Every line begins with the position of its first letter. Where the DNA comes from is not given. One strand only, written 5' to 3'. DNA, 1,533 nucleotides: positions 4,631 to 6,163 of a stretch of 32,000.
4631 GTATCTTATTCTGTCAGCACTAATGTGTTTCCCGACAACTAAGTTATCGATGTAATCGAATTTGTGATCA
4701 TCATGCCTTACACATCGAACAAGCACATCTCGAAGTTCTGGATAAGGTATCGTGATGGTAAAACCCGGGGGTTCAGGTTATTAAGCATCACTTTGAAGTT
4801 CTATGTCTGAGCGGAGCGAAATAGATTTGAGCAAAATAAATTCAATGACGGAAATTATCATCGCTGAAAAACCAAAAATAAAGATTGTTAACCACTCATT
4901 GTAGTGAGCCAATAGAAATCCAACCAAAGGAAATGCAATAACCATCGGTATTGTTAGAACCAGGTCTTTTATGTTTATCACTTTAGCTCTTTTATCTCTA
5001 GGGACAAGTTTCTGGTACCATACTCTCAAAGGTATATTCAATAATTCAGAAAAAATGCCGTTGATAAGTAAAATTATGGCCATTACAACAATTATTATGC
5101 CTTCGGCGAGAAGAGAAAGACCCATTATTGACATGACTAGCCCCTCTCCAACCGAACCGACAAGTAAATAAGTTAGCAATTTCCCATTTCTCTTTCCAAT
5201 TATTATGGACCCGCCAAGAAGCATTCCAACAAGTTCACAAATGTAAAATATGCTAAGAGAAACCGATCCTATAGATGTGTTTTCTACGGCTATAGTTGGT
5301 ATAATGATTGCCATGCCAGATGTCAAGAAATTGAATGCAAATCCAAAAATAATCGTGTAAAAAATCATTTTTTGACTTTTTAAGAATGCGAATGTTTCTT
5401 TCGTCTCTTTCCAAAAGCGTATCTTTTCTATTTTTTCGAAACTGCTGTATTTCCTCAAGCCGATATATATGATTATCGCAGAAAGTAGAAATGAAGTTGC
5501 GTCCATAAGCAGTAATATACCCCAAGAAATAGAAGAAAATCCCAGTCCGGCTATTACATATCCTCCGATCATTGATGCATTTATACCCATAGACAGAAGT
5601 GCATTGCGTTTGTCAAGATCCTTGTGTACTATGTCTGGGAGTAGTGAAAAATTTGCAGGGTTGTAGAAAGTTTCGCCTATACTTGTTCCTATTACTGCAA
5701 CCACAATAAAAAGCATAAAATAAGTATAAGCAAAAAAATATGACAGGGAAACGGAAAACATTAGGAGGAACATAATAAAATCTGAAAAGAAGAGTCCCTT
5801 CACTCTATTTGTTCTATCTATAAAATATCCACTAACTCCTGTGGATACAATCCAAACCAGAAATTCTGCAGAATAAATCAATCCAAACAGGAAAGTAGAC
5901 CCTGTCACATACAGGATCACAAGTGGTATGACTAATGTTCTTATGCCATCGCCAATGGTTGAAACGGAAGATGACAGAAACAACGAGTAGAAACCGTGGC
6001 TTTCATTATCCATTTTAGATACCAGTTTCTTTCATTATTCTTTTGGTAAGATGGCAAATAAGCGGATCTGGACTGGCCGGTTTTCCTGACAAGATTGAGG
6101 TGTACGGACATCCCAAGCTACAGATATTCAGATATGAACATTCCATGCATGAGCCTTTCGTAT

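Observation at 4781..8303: Compact operon: small Cys-containing ORF, two radical-SAM/SPASM enzymes and an MFS exporter (candidate archaeal RiPP cluster)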

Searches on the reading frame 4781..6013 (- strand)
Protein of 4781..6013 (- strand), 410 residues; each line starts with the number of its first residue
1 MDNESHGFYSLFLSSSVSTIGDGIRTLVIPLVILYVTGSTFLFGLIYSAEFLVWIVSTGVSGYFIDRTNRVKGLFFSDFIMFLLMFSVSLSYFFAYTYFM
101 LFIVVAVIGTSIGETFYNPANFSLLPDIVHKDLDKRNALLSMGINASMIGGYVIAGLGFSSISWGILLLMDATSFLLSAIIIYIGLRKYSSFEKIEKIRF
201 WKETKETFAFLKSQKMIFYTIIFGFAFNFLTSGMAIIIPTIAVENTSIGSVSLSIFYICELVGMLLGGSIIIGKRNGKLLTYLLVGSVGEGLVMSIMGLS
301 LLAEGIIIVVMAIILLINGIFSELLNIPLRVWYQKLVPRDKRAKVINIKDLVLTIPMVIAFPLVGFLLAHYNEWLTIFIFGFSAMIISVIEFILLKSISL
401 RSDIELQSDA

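Call 3: search_protein_families(library=ncbifam, proteins=[window:4781-6013:-], max_evalue=0.01)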
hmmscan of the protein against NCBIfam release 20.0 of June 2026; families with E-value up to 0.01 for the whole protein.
window:4781-6013:- (410 aa): 5 families
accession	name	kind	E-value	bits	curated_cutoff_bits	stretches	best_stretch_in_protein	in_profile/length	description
TIGR00900.1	2A0121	subfamily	6.1e-42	144.3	319.6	1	8-370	1-362/364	H+ Antiporter protein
NF000245.1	macrolide_MefA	exception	8.2e-11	41.6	675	1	5-376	8-380/405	macrolide efflux MFS transporter Mef(A)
NF007792.0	PRK10489.1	equivalog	3.6e-10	39.4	324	1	6-398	17-402/419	enterobactin transporter EntS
TIGR00880.1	2_A_01_02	superfamily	4.8e-05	23.5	131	1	60-183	17-135/141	multidrug resistance protein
TIGR00881.1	2A0104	subfamily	0.00011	21.4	407.75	1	232-396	16-172/379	phosphoglycerate transporter protein PgtP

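Call 4: search_protein_families(library=pfam, proteins=[window:4781-6013:-], max_evalue=0.01)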
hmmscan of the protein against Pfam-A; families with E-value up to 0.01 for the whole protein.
window:4781-6013:- (410 aa): 2 families
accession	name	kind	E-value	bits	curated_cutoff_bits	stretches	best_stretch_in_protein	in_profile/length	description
PF07690.21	MFS_1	-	5.1e-25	88.6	33.4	2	11-346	1-332/347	Major Facilitator Superfamily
PF05977.19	MFS_3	-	5.3e-08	32.2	27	1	8-319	12-318/524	Transmembrane secretion effector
